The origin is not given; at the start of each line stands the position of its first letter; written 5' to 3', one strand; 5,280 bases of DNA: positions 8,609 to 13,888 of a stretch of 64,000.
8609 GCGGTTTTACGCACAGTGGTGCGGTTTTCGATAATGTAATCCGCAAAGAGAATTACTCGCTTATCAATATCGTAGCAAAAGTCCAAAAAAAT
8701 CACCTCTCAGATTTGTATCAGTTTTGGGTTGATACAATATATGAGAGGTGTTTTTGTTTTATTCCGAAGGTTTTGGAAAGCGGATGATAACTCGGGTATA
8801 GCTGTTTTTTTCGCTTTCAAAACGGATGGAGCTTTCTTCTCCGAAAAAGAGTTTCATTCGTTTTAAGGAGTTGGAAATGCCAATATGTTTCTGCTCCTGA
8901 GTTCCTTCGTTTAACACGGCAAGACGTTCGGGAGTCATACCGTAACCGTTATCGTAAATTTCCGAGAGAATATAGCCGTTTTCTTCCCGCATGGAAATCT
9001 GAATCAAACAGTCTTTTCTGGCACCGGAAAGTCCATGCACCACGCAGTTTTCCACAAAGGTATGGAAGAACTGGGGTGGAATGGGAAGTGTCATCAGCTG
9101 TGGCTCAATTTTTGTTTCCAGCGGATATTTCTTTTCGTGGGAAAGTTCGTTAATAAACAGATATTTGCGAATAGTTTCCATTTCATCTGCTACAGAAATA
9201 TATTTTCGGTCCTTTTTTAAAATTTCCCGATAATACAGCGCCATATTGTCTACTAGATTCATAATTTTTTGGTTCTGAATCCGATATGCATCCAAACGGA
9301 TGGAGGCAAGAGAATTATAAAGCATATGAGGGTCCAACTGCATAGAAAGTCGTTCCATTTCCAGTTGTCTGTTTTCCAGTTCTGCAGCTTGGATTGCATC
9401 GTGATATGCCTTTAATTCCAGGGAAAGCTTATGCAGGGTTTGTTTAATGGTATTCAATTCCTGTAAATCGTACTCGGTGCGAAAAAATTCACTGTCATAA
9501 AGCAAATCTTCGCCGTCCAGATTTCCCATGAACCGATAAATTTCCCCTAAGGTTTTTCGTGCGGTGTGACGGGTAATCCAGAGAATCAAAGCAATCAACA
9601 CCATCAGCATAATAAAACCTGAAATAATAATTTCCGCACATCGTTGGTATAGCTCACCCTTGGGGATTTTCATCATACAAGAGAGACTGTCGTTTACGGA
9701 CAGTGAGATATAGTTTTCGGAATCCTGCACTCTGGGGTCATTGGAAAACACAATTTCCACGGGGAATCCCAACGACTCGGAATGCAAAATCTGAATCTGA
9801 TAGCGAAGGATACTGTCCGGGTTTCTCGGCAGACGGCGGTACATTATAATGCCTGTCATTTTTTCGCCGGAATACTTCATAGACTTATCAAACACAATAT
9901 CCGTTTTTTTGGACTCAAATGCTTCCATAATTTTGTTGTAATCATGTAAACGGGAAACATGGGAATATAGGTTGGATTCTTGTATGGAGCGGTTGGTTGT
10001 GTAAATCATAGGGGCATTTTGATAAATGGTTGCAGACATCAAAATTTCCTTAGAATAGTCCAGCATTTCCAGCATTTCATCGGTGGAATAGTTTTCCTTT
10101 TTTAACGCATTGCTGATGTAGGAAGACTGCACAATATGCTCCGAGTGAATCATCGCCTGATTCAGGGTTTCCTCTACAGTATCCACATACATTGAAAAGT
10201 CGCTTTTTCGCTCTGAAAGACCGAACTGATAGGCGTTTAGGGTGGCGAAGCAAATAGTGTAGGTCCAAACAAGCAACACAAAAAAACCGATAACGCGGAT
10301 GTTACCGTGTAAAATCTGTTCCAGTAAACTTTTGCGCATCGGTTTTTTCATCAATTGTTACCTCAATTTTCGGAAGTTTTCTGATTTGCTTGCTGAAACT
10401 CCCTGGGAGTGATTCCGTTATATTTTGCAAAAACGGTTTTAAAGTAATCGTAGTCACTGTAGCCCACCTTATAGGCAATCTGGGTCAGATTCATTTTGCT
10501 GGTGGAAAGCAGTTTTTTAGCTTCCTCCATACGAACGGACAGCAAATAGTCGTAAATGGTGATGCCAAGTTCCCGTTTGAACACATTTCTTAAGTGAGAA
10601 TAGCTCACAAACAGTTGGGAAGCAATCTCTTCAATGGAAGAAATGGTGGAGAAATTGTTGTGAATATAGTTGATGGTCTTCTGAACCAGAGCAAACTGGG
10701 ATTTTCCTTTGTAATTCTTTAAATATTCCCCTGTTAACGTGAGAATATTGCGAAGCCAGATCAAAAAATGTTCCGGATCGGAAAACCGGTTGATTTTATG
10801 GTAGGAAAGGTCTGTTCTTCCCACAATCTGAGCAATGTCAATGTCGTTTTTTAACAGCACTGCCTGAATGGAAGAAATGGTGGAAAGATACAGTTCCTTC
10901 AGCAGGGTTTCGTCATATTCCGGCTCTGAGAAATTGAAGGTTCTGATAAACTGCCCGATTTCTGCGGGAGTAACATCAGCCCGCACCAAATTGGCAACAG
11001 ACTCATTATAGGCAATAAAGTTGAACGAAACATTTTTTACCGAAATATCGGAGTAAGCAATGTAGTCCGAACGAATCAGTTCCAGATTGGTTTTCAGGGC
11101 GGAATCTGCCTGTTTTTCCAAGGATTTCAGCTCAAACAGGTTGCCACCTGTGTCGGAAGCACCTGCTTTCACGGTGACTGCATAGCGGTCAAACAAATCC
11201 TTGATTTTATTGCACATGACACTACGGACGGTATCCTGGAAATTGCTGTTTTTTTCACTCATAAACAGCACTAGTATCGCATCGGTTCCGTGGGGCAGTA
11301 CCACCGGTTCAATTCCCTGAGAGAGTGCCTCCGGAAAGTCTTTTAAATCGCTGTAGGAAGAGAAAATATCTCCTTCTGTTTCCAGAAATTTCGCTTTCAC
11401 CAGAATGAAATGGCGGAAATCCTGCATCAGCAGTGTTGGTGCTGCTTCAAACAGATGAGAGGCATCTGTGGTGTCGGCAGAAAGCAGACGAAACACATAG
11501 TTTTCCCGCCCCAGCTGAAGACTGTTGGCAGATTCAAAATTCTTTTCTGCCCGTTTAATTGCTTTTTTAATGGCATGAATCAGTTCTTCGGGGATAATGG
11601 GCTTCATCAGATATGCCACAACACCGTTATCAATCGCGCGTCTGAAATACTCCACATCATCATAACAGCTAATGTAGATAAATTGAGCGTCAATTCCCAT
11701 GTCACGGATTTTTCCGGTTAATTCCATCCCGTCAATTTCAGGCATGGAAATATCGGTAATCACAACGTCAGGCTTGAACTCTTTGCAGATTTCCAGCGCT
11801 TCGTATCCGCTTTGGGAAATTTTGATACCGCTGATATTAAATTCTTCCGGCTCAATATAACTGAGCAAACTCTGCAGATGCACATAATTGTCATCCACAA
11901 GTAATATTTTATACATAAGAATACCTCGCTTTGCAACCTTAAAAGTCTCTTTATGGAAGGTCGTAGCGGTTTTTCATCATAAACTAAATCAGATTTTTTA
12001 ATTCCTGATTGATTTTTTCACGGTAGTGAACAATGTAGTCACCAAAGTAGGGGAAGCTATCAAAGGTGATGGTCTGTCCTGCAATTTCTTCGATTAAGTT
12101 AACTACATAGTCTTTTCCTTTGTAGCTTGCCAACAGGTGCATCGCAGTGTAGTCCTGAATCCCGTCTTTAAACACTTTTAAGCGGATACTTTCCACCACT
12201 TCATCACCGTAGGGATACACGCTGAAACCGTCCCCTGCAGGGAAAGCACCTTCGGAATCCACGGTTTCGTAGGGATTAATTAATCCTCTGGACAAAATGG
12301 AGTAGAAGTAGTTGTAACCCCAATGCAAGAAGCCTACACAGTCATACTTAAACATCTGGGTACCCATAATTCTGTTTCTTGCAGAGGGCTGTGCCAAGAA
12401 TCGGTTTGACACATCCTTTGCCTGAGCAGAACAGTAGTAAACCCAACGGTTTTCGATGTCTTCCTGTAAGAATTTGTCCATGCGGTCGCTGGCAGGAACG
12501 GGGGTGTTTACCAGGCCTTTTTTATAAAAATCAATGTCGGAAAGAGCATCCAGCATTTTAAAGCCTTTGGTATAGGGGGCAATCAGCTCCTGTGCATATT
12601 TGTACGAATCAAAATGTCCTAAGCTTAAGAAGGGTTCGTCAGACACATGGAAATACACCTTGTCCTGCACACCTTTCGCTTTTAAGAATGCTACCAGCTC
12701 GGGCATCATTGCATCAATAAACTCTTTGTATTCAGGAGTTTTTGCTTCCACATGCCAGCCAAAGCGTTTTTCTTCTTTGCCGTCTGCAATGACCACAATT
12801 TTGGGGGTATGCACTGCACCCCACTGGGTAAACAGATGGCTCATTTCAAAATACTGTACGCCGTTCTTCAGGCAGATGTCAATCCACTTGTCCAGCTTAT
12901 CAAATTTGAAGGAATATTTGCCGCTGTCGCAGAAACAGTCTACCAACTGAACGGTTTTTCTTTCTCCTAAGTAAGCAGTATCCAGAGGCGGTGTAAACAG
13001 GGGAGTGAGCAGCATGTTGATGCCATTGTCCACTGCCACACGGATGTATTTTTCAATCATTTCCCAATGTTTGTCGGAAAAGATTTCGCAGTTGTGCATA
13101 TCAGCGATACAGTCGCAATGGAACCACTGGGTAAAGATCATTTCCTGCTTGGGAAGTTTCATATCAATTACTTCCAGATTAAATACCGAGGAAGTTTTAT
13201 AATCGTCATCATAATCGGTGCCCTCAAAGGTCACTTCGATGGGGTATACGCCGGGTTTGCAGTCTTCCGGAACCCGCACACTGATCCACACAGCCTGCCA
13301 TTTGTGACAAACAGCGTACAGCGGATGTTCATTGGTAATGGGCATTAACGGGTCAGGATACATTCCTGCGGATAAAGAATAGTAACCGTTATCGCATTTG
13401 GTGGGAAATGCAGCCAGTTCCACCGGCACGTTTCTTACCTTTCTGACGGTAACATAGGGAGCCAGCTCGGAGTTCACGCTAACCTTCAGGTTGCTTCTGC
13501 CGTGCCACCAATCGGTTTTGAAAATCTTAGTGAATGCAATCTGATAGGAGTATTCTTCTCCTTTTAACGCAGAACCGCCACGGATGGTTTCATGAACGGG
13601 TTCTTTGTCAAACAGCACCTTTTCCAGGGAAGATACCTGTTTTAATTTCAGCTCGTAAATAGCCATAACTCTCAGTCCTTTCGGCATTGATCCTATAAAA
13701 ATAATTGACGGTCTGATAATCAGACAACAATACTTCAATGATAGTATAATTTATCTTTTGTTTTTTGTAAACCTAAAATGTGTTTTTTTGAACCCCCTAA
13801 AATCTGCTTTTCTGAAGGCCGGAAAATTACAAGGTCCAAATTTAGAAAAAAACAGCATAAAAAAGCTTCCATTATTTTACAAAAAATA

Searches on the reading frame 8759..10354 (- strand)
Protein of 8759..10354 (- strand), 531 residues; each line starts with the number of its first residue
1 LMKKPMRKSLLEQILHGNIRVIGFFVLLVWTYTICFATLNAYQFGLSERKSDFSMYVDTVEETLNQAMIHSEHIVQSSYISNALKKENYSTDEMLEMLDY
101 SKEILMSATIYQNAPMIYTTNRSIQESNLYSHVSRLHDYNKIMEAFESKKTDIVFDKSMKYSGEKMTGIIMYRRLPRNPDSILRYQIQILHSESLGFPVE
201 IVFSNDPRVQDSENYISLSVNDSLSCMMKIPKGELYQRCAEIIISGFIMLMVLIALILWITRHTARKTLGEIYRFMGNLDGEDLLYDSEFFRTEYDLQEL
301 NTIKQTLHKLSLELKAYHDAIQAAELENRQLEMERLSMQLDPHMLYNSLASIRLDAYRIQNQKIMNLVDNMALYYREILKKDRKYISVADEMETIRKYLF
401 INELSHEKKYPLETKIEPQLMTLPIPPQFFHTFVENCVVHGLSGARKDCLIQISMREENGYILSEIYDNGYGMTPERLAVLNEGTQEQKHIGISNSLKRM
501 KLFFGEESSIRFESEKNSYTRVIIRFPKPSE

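Call 41: search_protein_families(library=pfam, proteins=[window:8759-10354:-], max_evalue=0.001)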
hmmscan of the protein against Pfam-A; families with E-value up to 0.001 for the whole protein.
window:8759-10354:- (531 aa): 2 families
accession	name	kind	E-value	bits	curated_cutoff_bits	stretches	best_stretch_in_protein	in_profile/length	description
PF06580.19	His_kinase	-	3.1e-14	53.4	25.2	1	332-409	2-80/81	Histidine kinase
PF02518.31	HATPase_c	-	7.6e-06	26.8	26.4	1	432-529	12-110/111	Histidine kinase-, DNA gyrase B-, and HSP90-like ATPase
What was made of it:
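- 8759..11916 (-): Two-component regulator pair: His_kinase/HATPase sensor and a response regulator with an AraC-type HTH domain. Pfam, call 41.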

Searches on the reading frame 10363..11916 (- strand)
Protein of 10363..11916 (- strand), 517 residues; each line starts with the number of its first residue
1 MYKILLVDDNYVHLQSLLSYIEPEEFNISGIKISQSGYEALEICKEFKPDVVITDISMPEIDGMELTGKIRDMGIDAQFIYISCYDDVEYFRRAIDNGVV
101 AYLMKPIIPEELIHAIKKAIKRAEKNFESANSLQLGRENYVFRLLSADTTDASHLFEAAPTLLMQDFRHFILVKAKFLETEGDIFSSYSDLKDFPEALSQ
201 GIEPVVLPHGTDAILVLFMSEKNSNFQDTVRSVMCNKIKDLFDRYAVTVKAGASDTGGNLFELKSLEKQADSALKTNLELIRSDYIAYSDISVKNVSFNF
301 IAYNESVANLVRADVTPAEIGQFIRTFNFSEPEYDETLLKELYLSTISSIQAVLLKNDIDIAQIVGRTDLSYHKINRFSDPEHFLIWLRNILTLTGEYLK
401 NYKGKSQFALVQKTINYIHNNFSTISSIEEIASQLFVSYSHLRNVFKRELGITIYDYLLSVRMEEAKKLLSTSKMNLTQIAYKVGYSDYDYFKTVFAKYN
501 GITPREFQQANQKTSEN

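Call 41: search_protein_families(library=pfam, proteins=[window:10363-11916:-], max_evalue=0.001)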
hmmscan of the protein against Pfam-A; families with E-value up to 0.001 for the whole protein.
window:10363-11916:- (517 aa): 3 families
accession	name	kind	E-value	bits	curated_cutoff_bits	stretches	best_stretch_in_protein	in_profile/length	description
PF00072.30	Response_reg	-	9.9e-23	80.9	30.2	1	4-117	1-111/111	Response regulator receiver domain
PF12833.13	HTH_18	-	8.8e-22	77.6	33.6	1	431-509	1-79/80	Helix-turn-helix domain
PF00165.29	HTH_AraC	-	1.1e-16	60.9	26.6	2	472-509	6-42/42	Bacterial regulatory helix-turn-helix proteins, AraC family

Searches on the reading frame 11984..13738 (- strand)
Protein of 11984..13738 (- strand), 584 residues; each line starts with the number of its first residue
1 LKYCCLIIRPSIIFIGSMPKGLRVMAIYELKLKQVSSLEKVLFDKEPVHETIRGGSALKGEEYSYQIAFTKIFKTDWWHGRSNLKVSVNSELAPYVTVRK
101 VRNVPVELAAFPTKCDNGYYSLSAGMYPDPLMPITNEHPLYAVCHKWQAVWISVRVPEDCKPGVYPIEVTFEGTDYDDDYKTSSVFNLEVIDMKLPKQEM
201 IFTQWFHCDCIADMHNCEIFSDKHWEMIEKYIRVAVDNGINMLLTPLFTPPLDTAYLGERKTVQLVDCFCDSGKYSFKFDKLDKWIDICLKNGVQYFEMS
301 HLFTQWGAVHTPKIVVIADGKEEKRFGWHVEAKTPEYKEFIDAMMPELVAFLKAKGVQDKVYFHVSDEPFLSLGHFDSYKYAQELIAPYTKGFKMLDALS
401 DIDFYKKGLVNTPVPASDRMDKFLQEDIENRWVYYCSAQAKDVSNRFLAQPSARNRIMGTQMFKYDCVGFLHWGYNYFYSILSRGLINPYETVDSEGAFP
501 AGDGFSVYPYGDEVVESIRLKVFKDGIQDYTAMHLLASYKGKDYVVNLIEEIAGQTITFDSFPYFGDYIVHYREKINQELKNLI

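Call 41: search_protein_families(library=pfam, proteins=[window:11984-13738:-], max_evalue=0.001)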
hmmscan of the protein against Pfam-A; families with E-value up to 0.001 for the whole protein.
window:11984-13738:- (584 aa): 2 families
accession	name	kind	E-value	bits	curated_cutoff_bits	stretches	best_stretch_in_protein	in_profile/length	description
PF13320.12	GH123_cat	-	6.2e-105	351.6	23.1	1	205-536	1-324/324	Glycoside hydrolase 123, catalytic domain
PF22680.2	Glyco_hydro_123_N_2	-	0.00011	22.5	27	1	126-171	98-140/142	Glycoside hydrolase 123 N-terminal domain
